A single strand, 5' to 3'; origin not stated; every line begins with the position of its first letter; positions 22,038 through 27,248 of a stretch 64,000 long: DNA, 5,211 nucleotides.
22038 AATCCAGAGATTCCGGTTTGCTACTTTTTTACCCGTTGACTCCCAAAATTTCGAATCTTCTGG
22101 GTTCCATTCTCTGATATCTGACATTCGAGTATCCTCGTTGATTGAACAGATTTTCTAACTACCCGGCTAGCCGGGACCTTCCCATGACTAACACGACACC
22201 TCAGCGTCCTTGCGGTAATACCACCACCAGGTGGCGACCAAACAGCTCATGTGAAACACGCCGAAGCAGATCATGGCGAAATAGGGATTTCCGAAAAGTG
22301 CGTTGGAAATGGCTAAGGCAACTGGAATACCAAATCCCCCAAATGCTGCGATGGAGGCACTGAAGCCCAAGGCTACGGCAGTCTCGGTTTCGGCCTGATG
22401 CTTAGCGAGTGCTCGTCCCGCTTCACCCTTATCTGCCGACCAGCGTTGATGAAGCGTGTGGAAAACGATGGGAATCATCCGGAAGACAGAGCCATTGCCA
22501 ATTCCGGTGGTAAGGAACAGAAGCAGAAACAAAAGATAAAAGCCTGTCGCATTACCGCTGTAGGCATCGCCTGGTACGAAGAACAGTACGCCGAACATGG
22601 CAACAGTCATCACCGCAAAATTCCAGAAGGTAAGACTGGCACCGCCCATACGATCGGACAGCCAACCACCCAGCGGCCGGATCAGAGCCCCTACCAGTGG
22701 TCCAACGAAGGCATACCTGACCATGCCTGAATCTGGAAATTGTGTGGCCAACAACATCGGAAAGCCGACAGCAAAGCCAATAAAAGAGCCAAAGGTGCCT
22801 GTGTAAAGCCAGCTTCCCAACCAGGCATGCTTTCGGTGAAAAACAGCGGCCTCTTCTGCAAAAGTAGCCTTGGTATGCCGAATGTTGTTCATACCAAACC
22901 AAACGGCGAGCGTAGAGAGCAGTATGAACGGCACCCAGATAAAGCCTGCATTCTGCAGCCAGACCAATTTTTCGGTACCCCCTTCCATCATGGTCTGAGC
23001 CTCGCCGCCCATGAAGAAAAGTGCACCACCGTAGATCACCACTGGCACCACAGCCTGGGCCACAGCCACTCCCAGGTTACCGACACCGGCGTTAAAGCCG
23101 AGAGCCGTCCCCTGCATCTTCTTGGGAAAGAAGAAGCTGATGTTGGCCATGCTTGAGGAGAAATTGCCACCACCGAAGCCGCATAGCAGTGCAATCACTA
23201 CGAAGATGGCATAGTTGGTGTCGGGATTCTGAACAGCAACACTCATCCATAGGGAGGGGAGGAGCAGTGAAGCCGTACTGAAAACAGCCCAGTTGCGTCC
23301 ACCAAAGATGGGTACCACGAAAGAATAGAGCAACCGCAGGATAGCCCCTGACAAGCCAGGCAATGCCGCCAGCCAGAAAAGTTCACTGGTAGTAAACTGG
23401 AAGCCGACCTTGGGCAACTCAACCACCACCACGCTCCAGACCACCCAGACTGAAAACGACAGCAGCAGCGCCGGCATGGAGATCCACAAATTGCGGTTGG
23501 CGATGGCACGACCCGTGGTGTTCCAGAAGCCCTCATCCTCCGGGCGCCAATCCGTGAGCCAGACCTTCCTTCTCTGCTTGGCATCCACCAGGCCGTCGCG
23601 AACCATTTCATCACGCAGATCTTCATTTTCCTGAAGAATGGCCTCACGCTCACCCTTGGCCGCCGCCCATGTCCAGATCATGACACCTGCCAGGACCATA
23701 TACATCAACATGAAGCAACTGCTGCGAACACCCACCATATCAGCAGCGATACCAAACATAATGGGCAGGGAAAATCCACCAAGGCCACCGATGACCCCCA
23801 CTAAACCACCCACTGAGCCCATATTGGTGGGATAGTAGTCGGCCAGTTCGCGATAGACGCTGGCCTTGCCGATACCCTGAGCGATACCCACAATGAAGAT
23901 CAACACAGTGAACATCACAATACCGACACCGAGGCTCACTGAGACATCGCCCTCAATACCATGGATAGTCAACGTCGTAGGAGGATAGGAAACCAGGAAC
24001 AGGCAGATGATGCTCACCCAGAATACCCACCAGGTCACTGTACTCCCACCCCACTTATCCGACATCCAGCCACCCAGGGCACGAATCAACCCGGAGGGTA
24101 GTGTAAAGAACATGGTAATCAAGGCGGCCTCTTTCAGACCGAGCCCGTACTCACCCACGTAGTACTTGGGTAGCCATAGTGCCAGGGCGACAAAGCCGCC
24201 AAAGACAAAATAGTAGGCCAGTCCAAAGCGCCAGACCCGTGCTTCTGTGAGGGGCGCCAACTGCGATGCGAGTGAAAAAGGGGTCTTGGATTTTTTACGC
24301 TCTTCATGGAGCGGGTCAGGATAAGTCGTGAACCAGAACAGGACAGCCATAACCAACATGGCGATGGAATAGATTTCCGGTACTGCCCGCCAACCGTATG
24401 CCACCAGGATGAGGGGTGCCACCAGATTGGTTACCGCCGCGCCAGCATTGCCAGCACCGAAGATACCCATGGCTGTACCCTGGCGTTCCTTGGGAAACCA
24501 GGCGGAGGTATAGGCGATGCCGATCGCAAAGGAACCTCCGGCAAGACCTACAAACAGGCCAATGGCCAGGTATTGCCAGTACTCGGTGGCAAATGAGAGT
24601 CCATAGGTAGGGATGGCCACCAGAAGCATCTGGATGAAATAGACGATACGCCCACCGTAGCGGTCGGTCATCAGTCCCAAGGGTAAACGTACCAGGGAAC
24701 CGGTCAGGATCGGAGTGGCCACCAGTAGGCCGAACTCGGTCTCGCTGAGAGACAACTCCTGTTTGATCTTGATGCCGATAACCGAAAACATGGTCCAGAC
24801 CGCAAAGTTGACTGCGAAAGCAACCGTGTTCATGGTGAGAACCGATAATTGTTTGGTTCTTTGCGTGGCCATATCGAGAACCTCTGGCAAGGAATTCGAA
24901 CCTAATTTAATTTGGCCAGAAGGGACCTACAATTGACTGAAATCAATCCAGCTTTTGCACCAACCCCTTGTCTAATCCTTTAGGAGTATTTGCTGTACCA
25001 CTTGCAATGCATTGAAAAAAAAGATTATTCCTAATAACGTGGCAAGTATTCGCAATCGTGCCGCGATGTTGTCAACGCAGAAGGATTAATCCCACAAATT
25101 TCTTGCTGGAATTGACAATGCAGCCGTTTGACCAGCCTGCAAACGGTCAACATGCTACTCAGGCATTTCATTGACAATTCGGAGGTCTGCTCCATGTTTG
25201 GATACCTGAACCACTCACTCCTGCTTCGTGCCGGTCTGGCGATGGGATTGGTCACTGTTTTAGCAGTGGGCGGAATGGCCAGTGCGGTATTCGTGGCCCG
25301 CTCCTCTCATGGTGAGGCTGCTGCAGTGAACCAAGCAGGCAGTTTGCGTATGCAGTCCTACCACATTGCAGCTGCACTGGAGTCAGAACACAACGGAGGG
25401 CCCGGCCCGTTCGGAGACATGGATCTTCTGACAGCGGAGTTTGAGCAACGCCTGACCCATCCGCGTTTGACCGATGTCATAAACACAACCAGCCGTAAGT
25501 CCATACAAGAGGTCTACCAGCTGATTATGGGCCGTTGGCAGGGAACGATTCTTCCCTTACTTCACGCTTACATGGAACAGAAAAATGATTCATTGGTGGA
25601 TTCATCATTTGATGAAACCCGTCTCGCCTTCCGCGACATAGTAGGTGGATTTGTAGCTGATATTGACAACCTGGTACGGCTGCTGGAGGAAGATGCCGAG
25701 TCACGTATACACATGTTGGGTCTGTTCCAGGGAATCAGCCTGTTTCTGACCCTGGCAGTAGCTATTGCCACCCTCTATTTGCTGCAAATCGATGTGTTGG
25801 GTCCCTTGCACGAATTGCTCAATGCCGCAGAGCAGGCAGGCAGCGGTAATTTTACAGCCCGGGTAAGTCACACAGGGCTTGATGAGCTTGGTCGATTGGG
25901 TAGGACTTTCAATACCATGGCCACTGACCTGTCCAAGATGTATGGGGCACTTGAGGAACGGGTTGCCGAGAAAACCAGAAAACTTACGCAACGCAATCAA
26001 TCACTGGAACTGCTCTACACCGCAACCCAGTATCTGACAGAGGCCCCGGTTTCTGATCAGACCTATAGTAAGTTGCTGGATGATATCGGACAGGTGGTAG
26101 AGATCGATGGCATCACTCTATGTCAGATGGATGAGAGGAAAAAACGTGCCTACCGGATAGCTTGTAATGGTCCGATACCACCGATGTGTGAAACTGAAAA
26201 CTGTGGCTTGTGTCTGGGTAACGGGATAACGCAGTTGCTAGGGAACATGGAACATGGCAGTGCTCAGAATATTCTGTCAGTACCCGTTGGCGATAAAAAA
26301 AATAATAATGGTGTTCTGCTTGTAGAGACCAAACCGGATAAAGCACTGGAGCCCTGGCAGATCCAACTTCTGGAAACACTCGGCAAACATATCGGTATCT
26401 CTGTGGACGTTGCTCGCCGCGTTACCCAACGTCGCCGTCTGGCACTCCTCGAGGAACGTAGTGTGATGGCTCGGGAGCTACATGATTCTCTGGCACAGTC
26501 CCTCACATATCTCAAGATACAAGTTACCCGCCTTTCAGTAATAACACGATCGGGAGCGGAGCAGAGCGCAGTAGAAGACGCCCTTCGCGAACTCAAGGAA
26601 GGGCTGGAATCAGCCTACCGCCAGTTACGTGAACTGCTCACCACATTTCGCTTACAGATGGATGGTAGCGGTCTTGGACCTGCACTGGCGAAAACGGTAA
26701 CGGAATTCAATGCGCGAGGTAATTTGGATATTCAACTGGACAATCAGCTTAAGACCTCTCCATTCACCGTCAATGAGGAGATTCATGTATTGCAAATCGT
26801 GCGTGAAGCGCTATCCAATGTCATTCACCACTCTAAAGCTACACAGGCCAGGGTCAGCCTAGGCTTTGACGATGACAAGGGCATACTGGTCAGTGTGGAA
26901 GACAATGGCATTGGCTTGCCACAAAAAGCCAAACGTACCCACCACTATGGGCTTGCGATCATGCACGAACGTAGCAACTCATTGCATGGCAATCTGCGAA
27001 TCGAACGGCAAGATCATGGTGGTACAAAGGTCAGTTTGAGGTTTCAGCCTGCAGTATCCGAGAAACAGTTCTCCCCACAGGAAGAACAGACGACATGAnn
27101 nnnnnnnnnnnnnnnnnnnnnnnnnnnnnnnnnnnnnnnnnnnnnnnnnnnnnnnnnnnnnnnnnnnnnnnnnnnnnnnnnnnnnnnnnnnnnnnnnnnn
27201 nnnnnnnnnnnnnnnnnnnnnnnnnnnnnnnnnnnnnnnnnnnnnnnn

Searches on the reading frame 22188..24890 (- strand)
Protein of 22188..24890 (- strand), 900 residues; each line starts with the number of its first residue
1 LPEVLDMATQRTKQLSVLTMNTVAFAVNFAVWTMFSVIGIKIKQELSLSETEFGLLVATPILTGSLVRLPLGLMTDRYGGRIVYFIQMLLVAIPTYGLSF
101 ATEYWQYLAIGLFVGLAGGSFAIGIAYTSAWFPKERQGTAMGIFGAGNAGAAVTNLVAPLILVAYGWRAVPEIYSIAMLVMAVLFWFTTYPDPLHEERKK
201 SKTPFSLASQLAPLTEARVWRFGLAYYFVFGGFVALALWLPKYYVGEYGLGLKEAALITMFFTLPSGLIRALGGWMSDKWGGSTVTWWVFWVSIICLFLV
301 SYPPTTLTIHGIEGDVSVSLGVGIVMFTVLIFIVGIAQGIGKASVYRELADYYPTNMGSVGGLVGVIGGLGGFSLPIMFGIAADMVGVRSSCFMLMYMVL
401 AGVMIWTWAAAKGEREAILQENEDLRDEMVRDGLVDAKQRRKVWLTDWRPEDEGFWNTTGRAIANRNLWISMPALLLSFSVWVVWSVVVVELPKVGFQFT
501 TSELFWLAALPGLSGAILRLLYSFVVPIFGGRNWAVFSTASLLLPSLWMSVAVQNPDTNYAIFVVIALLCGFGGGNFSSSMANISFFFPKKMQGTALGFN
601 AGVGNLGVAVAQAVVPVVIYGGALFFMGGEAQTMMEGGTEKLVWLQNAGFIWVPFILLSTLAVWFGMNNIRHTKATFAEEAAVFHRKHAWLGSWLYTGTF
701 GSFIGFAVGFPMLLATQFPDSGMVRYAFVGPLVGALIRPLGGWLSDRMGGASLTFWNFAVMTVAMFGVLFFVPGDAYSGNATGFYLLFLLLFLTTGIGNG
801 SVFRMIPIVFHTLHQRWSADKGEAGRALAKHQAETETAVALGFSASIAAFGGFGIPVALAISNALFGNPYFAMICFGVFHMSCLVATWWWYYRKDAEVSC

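Call 48: search_protein_families(library=pfam, proteins=[window:22188-24890:-], max_evalue=0.00001)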
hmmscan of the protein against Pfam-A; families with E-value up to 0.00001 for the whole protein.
window:22188-24890:- (900 aa): 1 family
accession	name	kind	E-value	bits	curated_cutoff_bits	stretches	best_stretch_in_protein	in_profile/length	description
PF07690.21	MFS_1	-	6.3e-65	219.8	33.4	3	24-328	4-312/347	Major Facilitator Superfamily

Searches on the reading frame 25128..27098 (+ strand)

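Call 48: search_protein_families(library=pfam, proteins=[window:25128-27098:+], max_evalue=0.00001)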
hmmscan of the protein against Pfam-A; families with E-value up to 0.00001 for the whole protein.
window:25128-27098:+ (656 aa): 4 families
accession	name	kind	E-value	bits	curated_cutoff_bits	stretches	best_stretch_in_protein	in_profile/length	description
PF02518.31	HATPase_c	-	4.2e-15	56.6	26.4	1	551-640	3-108/111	Histidine kinase-, DNA gyrase B-, and HSP90-like ATPase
PF07730.19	HisKA_3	-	2.7e-13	50.7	24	1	443-508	1-64/68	Histidine kinase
PF13675.11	PilJ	-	9.3e-13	48.7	26.6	1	56-154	2-104/114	Type IV pili methyl-accepting chemotaxis transducer N-term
PF00672.30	HAMP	-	6.7e-12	46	25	1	223-269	6-52/53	HAMP domain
